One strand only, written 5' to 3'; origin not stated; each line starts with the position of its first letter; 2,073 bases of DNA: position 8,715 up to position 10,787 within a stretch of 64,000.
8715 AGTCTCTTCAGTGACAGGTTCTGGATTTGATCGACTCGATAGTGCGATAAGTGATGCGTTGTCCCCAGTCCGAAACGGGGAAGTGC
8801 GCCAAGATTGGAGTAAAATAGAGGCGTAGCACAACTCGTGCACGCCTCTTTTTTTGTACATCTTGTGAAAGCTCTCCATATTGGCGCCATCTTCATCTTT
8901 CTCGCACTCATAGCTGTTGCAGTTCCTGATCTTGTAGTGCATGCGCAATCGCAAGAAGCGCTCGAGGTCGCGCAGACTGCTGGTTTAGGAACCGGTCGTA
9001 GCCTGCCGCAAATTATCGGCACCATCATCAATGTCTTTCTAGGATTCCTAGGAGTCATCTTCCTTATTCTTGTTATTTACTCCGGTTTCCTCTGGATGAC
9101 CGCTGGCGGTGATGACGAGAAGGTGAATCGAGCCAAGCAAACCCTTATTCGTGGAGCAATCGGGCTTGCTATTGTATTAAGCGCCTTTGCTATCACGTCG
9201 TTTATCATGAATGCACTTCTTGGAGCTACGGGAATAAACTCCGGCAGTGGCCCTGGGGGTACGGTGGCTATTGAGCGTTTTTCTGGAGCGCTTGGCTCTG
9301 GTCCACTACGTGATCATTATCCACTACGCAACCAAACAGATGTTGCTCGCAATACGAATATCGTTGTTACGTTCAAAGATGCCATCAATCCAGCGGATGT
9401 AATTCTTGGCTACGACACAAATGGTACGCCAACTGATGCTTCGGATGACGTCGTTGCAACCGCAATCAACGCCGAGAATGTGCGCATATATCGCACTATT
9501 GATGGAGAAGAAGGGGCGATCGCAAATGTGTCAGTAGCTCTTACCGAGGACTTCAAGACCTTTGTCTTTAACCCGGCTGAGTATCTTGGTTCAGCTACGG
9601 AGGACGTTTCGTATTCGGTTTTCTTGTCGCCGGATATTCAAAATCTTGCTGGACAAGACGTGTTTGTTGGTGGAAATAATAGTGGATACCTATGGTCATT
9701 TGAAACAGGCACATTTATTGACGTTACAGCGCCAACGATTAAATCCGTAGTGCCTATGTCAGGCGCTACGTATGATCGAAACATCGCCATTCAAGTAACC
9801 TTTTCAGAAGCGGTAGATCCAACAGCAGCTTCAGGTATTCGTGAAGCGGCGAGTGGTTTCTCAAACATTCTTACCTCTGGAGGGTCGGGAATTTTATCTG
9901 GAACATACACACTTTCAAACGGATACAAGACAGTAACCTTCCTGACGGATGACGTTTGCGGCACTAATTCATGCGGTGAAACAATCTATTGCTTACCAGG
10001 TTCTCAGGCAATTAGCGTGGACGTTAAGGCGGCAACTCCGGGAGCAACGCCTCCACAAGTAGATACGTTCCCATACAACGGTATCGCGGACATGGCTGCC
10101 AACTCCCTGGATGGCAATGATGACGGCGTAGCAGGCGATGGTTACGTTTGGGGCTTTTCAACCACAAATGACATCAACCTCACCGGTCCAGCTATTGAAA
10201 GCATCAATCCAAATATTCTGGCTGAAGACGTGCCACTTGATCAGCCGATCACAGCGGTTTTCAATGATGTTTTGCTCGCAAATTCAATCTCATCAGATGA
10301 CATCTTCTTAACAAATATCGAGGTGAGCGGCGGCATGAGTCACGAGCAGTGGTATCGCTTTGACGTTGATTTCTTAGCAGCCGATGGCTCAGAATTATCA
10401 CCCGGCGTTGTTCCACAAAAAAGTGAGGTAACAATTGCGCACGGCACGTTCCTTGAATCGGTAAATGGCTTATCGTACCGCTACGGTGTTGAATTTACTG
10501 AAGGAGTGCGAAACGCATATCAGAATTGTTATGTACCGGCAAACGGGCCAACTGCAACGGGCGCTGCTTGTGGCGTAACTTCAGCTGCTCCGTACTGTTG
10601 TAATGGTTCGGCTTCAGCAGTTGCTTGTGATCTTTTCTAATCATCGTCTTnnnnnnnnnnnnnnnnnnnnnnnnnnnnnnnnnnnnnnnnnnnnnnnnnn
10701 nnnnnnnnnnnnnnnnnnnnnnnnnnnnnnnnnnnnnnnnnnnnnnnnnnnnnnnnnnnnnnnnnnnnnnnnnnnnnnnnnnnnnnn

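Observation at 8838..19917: Tandem paralogous surface proteins with T4SS-pilin-like N-terminal module, including a 3104-aa multidomain giant with a C-terminal vWA domain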

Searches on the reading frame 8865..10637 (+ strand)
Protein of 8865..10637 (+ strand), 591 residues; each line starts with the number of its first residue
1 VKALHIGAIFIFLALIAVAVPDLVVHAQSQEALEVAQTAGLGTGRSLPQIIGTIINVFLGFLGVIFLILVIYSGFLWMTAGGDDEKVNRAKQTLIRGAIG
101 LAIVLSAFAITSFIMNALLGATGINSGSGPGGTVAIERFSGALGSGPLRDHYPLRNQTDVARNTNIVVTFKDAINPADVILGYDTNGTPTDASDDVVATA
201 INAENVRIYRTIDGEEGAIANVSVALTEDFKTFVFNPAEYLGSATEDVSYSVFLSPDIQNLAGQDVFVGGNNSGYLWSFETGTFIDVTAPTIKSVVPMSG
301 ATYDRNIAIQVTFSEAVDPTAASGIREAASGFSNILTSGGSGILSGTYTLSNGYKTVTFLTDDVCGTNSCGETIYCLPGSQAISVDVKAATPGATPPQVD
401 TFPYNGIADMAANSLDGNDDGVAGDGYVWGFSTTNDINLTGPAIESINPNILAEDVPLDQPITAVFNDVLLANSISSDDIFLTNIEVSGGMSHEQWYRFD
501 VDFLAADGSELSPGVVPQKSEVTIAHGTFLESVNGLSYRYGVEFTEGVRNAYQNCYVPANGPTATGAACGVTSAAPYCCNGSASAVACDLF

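Call 7: search_protein_families(library=pfam, proteins=[window:8865-10637:+], max_evalue=0.1)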
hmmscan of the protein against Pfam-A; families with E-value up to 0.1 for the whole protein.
window:8865-10637:+ (591 aa): 4 families
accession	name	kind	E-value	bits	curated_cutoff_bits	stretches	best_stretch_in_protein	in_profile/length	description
PF13205.12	Big_5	-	1.9e-17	64.4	23.6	3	286-359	1-67/105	Bacterial Ig-like domain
PF18895.5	T4SS_pilin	-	2.9e-08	34.1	26.6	1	44-114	2-71/71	Type IV secretion system pilin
PF02322.20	Cyt_bd_oxida_II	-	0.057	13.2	35.6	1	50-120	147-218/302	Cytochrome bd terminal oxidase subunit II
PF19078.6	Big_12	-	0.063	14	27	0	286-356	1-71/102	Bacterial Ig-like domain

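Call 8: search_protein_families(library=ncbifam, proteins=[window:8865-10637:+], max_evalue=0.1)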
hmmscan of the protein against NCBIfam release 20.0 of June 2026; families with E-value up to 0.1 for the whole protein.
window:8865-10637:+ (591 aa): 1 family
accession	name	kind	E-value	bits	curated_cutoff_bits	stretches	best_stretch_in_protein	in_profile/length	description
NF045849.1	ICE_MMCAP2_0565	equivalog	3.9e-09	36.1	40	1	49-117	11-79/80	Mbov_0395 family pilin-like conjugal transfer protein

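Call 22: find_homologous_proteins(query=window:8865-10637:+, max_evalue=0.001)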
Query window:8865-10637:+ (591 aa): 400 proteins with E <= 0.001 among 8000 candidates; the best 120 are listed.
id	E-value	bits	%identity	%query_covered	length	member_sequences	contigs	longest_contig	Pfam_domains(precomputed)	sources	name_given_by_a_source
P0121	0.0e+0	1306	100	100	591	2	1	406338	PF13205.13,PF18895.6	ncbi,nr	ncbi:Ig-like domain-containing protein [Patescibacteria group bacterium]|nr:Ig-like domain-containin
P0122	0.0e+0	1115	84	100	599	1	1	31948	PF13205.13,PF18895.6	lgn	-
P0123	8.6e-233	792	60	100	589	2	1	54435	PF13205.13,PF18895.6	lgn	-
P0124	9.6e-224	762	60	100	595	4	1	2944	PF13205.13,PF18895.6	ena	-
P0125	3.4e-222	757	62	92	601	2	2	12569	PF13205.13,PF18895.6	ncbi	-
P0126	6.1e-221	753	60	96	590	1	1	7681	PF13205.13,PF18895.6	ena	-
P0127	1.8e-220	752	61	92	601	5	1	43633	PF13205.13,PF18895.6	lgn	-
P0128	1.6e-216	739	59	96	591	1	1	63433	PF13205.13,PF18895.6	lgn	-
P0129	4.8e-216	737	58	100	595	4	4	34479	PF13205.13,PF18895.6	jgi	jgi:hypothetical protein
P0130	3.8e-215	734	58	98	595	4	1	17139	PF13205.13,PF18895.6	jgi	-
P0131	3.9e-213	727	58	98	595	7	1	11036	PF13205.13,PF18895.6,PF04956.19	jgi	-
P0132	6.0e-213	727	58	96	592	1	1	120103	PF13205.13,PF18895.6,PF04956.19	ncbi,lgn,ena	-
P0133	6.1e-213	727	58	96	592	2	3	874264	PF13205.13,PF18895.6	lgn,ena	-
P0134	8.9e-213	726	57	98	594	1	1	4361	PF13205.13,PF18895.6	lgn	-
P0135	2.1e-211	722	55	99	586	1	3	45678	PF13205.13,PF18895.6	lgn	-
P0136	4.3e-211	721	57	99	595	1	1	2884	PF13205.13,PF18895.6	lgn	-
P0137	4.4e-211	721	58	96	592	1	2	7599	PF13205.13,PF18895.6,PF04956.19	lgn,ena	-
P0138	6.1e-211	720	57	99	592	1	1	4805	PF13205.13,PF18895.6,PF04956.19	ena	-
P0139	6.8e-211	720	58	96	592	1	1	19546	PF13205.13,PF18895.6,PF04956.19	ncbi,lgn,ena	-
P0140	5.3e-210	717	57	96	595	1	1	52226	PF13205.13,PF18895.6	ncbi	-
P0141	2.0e-209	715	56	98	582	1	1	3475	PF13205.13,PF18895.6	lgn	-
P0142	1.0e-206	706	55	100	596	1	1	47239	PF13205.13,PF18895.6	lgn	-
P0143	1.4e-206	706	57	93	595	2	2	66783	PF13205.13,PF18895.6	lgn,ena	-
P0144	2.4e-206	705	56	100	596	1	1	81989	PF13205.13,PF18895.6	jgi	jgi:hypothetical protein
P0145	2.5e-206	705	56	96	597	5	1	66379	PF13205.13,PF18895.6,PF04956.19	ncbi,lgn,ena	-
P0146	1.0e-205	703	56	100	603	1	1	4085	PF13205.13,PF18895.6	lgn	-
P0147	1.5e-205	702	58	93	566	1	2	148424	PF13205.13,PF18895.6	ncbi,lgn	-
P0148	5.9e-205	700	57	95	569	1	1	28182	PF13205.13,PF18895.6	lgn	-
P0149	1.6e-204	699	55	100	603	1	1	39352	PF13205.13,PF18895.6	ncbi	-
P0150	1.6e-204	699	59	92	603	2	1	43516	PF13205.13,PF18895.6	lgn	-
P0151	2.4e-204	698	57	96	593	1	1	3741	PF13205.13,PF18895.6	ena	-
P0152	2.9e-204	698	55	100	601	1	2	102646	PF13205.13,PF18895.6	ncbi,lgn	-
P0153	6.7e-204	697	55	98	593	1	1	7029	PF13205.13,PF18895.6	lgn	-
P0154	1.5e-203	696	58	92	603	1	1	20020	PF13205.13,PF18895.6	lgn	-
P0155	4.2e-203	694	56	98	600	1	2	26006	PF13205.13,PF18895.6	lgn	-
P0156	7.0e-203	693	58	99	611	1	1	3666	PF13205.13,PF18895.6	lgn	-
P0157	1.3e-202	693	56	98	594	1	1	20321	PF13205.13,PF18895.6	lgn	-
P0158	2.3e-202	692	58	92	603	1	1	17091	PF13205.13,PF18895.6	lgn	-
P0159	2.7e-202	692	56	98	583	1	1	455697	PF13205.13,PF18895.6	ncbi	ncbi:MAG: hypothetical protein WAZ14_02230 [Patescibacteria group bacterium]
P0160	3.5e-201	688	54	99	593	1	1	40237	PF13205.13,PF18895.6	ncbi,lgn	-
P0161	4.8e-201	687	57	98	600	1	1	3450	PF13205.13,PF18895.6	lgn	-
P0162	5.3e-201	687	55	100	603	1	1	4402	PF13205.13,PF18895.6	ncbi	-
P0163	1.3e-200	686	54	100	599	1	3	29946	PF13205.13,PF18895.6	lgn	-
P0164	2.4e-200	685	56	99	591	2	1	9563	PF13205.13,PF18895.6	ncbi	ncbi:MAG: Ig-like domain-containing protein [Patescibacteria group bacterium]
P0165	3.1e-200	685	55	98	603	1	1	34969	PF13205.13,PF18895.6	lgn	-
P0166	8.1e-200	683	55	99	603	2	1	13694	PF13205.13,PF18895.6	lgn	-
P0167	1.5e-198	679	56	100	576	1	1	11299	PF13205.13,PF18895.6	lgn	-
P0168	4.8e-198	678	56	92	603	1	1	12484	PF13205.13,PF18895.6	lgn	-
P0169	1.1e-197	676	53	100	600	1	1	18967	PF13205.13,PF18895.6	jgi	jgi:hypothetical protein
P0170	2.9e-197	675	54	98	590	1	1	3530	PF13205.13,PF18895.6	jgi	jgi:hypothetical protein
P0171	3.3e-197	675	55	100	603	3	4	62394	PF13205.13,PF18895.6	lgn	-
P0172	9.9e-197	673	55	100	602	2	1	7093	PF13205.13,PF18895.6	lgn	-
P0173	1.6e-196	672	57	94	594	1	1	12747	PF13205.13,PF18895.6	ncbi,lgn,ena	-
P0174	6.8e-195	667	54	100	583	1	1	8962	PF13205.13,PF18895.6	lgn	-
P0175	9.6e-195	667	55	100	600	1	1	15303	PF13205.13,PF18895.6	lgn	-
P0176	9.4e-194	663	54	98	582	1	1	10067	PF13205.13,PF18895.6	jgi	jgi:hypothetical protein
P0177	2.0e-192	659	54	96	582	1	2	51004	PF13205.13,PF18895.6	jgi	jgi:hypothetical protein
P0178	3.8e-192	658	53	98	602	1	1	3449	PF13205.13,PF18895.6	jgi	jgi:Type IV secretion system pilin/Bacterial Ig-like domain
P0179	3.0e-191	655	54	100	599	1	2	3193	PF13205.13,PF18895.6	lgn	-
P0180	4.4e-191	655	54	100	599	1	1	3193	PF13205.13,PF18895.6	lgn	-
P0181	1.1e-190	653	55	100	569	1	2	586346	PF13205.13,PF18895.6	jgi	jgi:hypothetical protein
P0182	2.3e-190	652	57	92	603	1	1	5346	PF13205.13,PF18895.6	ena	-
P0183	2.9e-190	652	58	92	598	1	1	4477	PF13205.13,PF18895.6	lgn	-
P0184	3.4e-190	652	53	100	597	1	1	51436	PF13205.13,PF18895.6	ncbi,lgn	-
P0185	9.4e-190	650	54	100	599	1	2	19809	PF13205.13,PF18895.6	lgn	-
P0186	1.3e-189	650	55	99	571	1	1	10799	PF13205.13,PF18895.6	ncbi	-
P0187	1.6e-189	649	53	99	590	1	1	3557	PF13205.13,PF18895.6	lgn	-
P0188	1.8e-188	646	53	100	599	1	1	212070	PF13205.13,PF18895.6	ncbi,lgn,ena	-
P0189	2.6e-188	645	54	93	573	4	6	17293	PF13205.13,PF18895.6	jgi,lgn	jgi:hypothetical protein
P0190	3.2e-187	642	53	100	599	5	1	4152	PF13205.13,PF18895.6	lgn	-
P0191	3.3e-187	642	52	98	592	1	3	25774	PF13205.13,PF18895.6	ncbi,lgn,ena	-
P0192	4.1e-186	638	53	88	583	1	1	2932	PF13205.13,PF18895.6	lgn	-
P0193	4.7e-186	638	54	97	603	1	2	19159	PF13205.13,PF18895.6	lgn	-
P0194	8.1e-186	637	52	100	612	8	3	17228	PF13205.13,PF18895.6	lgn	-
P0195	1.4e-185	636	53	99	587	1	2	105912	PF13205.13,PF18895.6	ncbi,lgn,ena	-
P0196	1.6e-185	636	54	88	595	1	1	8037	PF13205.13,PF18895.6,PF04956.19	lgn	-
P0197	1.6e-184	633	53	95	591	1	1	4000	PF13205.13,PF18895.6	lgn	-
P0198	2.6e-184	632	52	100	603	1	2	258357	PF13205.13,PF18895.6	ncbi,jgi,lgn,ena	ncbi:MAG: Ig-like domain-containing protein [Patescibacteria group bacterium]|jgi:hypothetical prote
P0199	2.9e-184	632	53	100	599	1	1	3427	PF13205.13,PF18895.6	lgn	-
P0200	5.5e-184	631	52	100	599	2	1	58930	PF13205.13,PF18895.6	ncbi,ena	-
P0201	1.4e-183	630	53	100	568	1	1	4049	PF13205.13,PF18895.6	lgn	-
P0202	1.5e-183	630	53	94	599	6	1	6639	PF13205.13,PF18895.6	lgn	-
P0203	1.5e-183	630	51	100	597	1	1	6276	PF13205.13,PF18895.6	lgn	-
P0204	1.7e-183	629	52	100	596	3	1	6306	PF13205.13,PF18895.6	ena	-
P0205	2.1e-183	629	54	92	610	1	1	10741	PF13205.13,PF18895.6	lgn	-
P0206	2.1e-183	629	52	100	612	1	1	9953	PF13205.13,PF18895.6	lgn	-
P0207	2.8e-183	629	53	96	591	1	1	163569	PF13205.13,PF18895.6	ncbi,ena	-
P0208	4.8e-182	625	52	100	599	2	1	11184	PF13205.13,PF18895.6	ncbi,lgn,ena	-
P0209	2.5e-181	622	52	98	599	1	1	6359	PF13205.13,PF18895.6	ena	-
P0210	2.8e-181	622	52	96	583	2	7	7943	PF13205.13,PF18895.6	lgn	-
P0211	4.9e-181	621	51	98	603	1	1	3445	PF13205.13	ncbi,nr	ncbi:MAG: hypothetical protein NUV56_01925 [Candidatus Uhrbacteria bacterium]|nr:hypothetical protei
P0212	7.9e-181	621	51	96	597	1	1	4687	PF13205.13,PF18895.6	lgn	-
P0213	1.1e-180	620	52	98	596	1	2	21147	PF13205.13,PF18895.6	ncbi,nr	ncbi:hypothetical protein D6827_04035 [Candidatus Parcubacteria bacterium]|nr:MAG: hypothetical prot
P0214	1.2e-180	620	53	99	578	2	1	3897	PF13205.13,PF18895.6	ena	-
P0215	1.3e-180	620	54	95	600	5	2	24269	PF13205.13,PF18895.6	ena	-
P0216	1.4e-180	620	51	97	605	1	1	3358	PF13205.13,PF18895.6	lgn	-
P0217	2.3e-180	619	52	100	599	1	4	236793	PF13205.13,PF18895.6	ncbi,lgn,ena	ncbi:MAG: pilin [Patescibacteria group bacterium]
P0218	6.3e-180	618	51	100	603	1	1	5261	PF13205.13,PF18895.6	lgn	-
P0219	7.2e-180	618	51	99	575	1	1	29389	PF13205.13,PF18895.6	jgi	-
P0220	1.3e-179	617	53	95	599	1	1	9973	PF13205.13,PF18895.6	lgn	-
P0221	2.0e-179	616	53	93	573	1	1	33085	PF13205.13,PF18895.6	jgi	jgi:hypothetical protein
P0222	2.5e-179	616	51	100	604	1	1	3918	PF13205.13,PF18895.6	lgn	-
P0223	3.0e-179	615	53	96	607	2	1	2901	PF13205.13,PF18895.6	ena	-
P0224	4.5e-179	615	50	100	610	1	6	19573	PF13205.13,PF18895.6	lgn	-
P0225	7.0e-179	614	51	100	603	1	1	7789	PF13205.13,PF18895.6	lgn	-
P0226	2.9e-178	612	51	100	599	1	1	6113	PF13205.13,PF18895.6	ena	-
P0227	7.3e-178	611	52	98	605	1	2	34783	PF13205.13,PF18895.6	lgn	-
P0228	8.8e-178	611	51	100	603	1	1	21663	PF13205.13,PF18895.6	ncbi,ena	-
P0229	3.5e-177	609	50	100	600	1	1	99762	PF13205.13,PF18895.6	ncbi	-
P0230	5.4e-177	608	51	100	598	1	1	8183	PF13205.13,PF18895.6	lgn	-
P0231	6.6e-177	608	51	98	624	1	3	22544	PF13205.13,PF18895.6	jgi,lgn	-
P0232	7.9e-177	607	50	100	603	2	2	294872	PF13205.13,PF18895.6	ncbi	-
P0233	8.7e-177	607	52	96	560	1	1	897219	PF13205.13,PF18895.6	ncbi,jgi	ncbi:MAG: Ig-like domain-containing protein [Patescibacteria group bacterium]|jgi:hypothetical prote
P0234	6.4e-176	604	52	96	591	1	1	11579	PF13205.13,PF18895.6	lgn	-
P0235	6.7e-176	604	50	100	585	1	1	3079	PF13205.13,PF18895.6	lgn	-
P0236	7.6e-176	604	50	100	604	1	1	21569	PF13205.13,PF18895.6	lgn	-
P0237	9.4e-176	604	52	97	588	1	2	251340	PF13205.13,PF18895.6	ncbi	-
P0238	4.1e-175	602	51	96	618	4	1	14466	PF13205.13,PF18895.6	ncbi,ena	-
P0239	6.2e-175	601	51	97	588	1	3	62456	PF13205.13,PF18895.6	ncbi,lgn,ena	-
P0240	1.0e-174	601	51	99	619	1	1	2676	PF13205.13,PF18895.6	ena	-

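Call 23: find_encoding_contigs(protein=P0121, flank=10000, max_places=3)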
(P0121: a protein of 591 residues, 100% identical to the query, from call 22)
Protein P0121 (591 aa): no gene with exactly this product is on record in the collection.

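Call 24: find_encoding_contigs(protein=P0133, flank=10000, max_places=2)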
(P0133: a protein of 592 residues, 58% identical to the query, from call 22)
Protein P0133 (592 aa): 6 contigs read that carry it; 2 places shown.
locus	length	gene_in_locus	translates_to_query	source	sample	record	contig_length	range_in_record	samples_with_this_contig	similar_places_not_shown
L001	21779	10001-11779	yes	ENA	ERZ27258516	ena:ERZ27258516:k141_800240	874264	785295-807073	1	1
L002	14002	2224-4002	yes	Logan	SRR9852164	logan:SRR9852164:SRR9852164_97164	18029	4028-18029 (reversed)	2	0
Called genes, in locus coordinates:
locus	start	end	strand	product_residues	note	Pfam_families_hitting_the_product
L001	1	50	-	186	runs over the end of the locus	PF01195:Pept_tRNA_hydro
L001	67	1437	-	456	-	PF01926:MMR_HSR1, PF02421:FeoB_N, PF04548:AIG1 (weak), PF00009:GTP_EFTU, PF00625:Guanylate_kin (weak), PF01926:MMR_HSR1, PF02421:FeoB_N, PF14714:KH_dom-like, +6 more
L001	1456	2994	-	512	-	PF03816:LytR_cpsA_psr, PF13399:LytR_C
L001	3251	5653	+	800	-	PF21033:RMD1-3 (faint), PF13428:TPR_14 (faint), PF13431:TPR_17 (faint), PF13174:TPR_6 (faint), PF00515:TPR_1 (faint), PF13414:TPR_11 (weak), PF13432:TPR_16 (weak), PF14559:TPR_19, +1 more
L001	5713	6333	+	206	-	PF10502:Peptidase_S26, PF00717:Peptidase_S24 (weak)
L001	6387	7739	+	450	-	PF13393:tRNA-synt_His, PF00587:tRNA-synt_2b, PF03129:HGTP_anticodon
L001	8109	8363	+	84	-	-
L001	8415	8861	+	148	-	PF09424:YqeY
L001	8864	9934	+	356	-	PF13167:GTP-bdg_N, PF16360:GTP-bdg_M, PF01926:MMR_HSR1, PF02421:FeoB_N (faint)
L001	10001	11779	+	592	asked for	PF18895:T4SS_pilin (weak), PF13205:Big_5 (weak)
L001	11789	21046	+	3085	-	PF18895:T4SS_pilin (weak), PF01833:TIG (faint), PF13948:DUF4215 (faint), PF13205:Big_5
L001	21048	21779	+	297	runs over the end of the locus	PF18884:TSP3_bac (weak)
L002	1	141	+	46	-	?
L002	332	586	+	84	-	-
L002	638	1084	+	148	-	PF09424:YqeY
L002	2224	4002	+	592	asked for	PF18895:T4SS_pilin (weak), PF13205:Big_5 (weak)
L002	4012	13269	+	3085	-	PF18895:T4SS_pilin (weak), PF01833:TIG (faint), PF13948:DUF4215 (faint), PF13205:Big_5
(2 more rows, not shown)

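Call 25: find_encoding_contigs(protein=P0233, flank=10000, max_places=2)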
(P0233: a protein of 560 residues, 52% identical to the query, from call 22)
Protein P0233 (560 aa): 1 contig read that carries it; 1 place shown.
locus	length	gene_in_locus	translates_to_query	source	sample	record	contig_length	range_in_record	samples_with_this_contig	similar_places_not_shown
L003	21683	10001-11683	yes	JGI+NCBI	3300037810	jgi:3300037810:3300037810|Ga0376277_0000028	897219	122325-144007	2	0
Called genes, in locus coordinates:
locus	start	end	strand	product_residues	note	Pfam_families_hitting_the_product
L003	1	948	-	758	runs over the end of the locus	PF01751:Toprim, PF01131:Topoisom_bac, PF13368:Toprim_C_rpt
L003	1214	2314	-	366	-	PF02481:DNA_processg_A, PF17782:WHD_DprA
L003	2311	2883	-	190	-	PF01195:Pept_tRNA_hydro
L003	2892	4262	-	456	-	PF00005:ABC_tran (faint), PF01926:MMR_HSR1, PF02421:FeoB_N, PF04548:AIG1, PF00009:GTP_EFTU, PF01926:MMR_HSR1, PF02421:FeoB_N, PF14714:KH_dom-like, +6 more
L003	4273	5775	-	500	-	PF03816:LytR_cpsA_psr, PF13399:LytR_C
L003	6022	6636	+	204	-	PF10502:Peptidase_S26, PF00717:Peptidase_S24 (weak)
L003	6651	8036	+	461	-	PF13393:tRNA-synt_His, PF00587:tRNA-synt_2b, PF03129:HGTP_anticodon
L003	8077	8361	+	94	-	PF01165:Ribosomal_S21 (weak)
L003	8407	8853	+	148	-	PF09424:YqeY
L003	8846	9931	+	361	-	PF13167:GTP-bdg_N, PF16360:GTP-bdg_M, PF01926:MMR_HSR1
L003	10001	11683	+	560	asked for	PF18895:T4SS_pilin, PF13205:Big_5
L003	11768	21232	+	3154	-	-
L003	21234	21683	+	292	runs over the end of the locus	PF18884:TSP3_bac (weak)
